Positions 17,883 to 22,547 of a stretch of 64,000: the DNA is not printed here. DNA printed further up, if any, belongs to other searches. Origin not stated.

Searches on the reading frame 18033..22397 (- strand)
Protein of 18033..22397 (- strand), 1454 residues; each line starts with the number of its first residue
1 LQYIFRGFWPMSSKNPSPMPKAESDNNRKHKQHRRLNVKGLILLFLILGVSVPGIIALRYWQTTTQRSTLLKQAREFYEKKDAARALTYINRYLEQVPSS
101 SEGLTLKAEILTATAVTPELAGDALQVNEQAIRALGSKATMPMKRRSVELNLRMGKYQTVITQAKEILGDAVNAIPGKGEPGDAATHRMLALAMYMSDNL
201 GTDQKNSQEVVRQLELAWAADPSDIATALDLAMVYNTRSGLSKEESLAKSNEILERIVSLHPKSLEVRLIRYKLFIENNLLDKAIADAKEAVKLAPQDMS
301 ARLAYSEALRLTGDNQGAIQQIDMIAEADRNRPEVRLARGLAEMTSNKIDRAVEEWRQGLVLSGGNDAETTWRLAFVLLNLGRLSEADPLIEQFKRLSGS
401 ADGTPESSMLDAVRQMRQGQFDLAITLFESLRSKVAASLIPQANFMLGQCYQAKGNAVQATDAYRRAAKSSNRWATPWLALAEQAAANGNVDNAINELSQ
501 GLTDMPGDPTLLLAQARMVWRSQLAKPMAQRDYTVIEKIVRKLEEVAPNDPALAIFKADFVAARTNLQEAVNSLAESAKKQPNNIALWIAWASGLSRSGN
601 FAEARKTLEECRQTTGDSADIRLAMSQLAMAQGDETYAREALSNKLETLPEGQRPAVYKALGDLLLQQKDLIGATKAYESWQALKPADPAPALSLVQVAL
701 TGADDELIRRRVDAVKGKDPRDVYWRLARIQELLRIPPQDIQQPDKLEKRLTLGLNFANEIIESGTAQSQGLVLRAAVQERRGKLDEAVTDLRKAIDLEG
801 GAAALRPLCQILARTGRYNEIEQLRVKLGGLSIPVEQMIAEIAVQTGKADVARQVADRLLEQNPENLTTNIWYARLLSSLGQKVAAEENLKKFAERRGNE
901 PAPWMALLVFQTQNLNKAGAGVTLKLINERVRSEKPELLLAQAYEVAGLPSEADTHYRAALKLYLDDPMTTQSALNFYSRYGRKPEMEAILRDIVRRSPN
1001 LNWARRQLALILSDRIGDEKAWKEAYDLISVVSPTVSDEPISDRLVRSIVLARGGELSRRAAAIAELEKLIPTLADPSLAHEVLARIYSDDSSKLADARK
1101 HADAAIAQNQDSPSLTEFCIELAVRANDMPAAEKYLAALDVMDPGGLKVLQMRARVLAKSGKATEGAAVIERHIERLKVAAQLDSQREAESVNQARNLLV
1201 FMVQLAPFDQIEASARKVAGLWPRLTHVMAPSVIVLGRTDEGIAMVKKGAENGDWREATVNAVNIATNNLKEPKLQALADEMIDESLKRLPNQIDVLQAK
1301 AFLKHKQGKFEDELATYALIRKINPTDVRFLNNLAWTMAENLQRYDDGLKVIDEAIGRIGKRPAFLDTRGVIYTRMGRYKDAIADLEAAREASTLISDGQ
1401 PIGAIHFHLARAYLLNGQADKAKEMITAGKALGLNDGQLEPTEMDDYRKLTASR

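Call 12: search_protein_families(library=pfam, proteins=[window:18033-22397:-], max_evalue=0.001)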
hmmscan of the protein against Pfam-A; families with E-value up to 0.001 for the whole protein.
window:18033-22397:- (1454 aa): 19 families
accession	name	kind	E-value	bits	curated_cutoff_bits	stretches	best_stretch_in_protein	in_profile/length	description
PF13428.12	TPR_14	-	5.5e-40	132.1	23.5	1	586-628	2-44/44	Tetratricopeptide repeat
PF14559.12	TPR_19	-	1e-30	106.3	25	2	277-338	3-64/68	Tetratricopeptide repeat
PF13432.12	TPR_16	-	6.5e-27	94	32.7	2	275-332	7-64/65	Tetratricopeptide repeat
PF07719.23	TPR_2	-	5.1e-26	89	27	0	1365-1391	3-29/34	Tetratricopeptide repeat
PF13431.12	TPR_17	-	1.4e-15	56.6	24.4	0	1322-1347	7-31/34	Tetratricopeptide repeat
PF23914.1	TPR_CcmH_CycH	-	3.4e-13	50.2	42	1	275-367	60-155/158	Cytochrome c-type biogenesis protein H TPR domain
PF00515.34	TPR_1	-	3e-12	46.2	27.8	0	1369-1389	7-27/34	Tetratricopeptide repeat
PF25064.1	ARM_TT21_5th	-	9.4e-11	42.5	27.8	0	837-895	5-63/117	TT21 fifth ARM repeats domain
PF13371.12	TPR_9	-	1.1e-10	41.8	35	0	1345-1389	11-55/73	Tetratricopeptide repeat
PF12895.13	ANAPC3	-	6.8e-10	39.5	27.2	0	418-498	2-79/82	Anaphase-promoting complex, cyclosome, subunit 3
PF13424.12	TPR_12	-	8.3e-10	39.2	30.1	1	1369-1425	9-67/77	Tetratricopeptide repeat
PF13181.12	TPR_8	-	9.5e-10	38.3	25.7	0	442-470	2-30/34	Tetratricopeptide repeat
PF12569.14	NatA_aux_su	-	1.1e-07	31.7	33.3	0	835-891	40-93/515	N-terminal acetyltransferase A, auxiliary subunit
PF25060.1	ARM_TT21_2nd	-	3.7e-07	30.3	27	0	538-633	183-270/270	Tetratricopeptide repeat protein 21 second ARM domain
PF13174.12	TPR_6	-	9.5e-07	29.5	26.3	0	443-469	2-28/33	Tetratricopeptide repeat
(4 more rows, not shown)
